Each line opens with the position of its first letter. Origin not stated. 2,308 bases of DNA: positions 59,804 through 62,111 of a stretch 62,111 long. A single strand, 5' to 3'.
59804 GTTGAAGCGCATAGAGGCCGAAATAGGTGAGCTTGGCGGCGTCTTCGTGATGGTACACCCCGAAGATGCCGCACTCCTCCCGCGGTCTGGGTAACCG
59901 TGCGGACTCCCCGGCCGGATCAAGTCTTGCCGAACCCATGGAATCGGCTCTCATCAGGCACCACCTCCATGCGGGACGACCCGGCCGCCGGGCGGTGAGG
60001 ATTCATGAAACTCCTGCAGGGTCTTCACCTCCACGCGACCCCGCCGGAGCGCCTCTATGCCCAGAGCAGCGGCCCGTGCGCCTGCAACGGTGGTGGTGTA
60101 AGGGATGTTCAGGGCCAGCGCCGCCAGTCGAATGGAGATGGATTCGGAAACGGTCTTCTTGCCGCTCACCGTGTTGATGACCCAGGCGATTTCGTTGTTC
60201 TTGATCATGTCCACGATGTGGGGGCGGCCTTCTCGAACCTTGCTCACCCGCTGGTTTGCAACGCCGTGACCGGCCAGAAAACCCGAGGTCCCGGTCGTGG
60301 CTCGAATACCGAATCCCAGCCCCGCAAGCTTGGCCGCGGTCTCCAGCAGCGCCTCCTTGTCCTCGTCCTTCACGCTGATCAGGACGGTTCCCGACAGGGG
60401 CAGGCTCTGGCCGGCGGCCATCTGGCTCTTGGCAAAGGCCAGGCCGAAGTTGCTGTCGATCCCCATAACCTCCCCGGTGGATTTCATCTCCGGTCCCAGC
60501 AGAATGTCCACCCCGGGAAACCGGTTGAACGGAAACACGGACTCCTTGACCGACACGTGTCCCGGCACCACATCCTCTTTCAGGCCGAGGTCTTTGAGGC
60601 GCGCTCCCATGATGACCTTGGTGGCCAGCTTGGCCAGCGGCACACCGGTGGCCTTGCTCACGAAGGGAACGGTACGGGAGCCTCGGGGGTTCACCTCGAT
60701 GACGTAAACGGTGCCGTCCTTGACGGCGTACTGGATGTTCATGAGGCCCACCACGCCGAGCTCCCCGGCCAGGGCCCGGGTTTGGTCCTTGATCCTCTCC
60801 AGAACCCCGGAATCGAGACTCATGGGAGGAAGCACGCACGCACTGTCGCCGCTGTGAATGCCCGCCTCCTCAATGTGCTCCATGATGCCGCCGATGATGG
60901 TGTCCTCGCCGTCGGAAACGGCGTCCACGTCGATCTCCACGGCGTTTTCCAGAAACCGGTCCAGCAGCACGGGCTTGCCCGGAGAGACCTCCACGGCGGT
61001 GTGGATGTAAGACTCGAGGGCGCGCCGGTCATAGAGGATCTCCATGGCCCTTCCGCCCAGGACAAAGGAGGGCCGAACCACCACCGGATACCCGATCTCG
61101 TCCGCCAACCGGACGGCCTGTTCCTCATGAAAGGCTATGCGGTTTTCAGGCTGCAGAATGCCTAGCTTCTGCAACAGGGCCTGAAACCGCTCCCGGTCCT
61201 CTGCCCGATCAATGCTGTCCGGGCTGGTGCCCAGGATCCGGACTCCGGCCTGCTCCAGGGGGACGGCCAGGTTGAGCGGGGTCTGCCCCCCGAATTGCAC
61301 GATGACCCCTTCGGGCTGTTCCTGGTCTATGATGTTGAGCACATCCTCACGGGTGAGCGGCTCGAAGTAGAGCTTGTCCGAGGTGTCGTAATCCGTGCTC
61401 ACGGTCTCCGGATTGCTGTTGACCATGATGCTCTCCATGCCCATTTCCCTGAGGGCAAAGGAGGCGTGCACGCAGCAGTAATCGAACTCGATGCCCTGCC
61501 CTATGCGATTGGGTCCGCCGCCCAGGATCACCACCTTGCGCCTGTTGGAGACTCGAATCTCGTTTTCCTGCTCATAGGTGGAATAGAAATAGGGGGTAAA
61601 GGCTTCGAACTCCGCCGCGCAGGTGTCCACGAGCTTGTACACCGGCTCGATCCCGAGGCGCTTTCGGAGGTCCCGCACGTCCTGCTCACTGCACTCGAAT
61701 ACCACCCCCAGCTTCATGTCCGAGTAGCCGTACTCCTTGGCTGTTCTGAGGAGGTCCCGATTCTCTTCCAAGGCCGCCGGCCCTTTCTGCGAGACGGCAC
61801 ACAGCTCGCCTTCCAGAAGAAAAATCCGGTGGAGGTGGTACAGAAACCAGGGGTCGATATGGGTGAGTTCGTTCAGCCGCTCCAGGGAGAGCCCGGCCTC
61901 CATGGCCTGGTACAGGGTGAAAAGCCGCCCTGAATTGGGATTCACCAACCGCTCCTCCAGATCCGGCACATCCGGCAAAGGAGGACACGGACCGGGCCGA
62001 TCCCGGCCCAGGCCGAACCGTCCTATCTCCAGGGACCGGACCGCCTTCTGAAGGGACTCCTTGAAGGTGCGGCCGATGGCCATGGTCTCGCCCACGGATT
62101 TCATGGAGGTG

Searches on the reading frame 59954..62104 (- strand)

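Call 60: search_protein_families(library=pfam, proteins=[window:59954-62104:-], max_evalue=0.00001)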
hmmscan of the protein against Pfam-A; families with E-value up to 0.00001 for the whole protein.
window:59954-62104:- (716 aa): 5 families
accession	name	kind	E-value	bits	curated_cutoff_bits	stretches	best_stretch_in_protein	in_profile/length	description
PF25596.1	CPSase_L_D1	-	3.5e-51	172.4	27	1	188-299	2-117/118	Carbamoyl phosphate synthase preATP-grasp domain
PF02786.22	CPSase_L_D2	-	7.9e-37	127.3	19.8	1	303-504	1-209/211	Carbamoyl-phosphate synthase L chain, ATP binding domain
PF02787.25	CPSase_L_D3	-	4.2e-20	72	26.6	1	51-133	1-77/80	Carbamoyl-phosphate synthetase large chain, oligomerisation domain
PF02142.27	MGS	-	4e-19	69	24.1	1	586-671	2-94/94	MGS-like domain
PF02222.28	ATP-grasp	-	1.2e-08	35.2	27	1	310-474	2-162/179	ATP-grasp domain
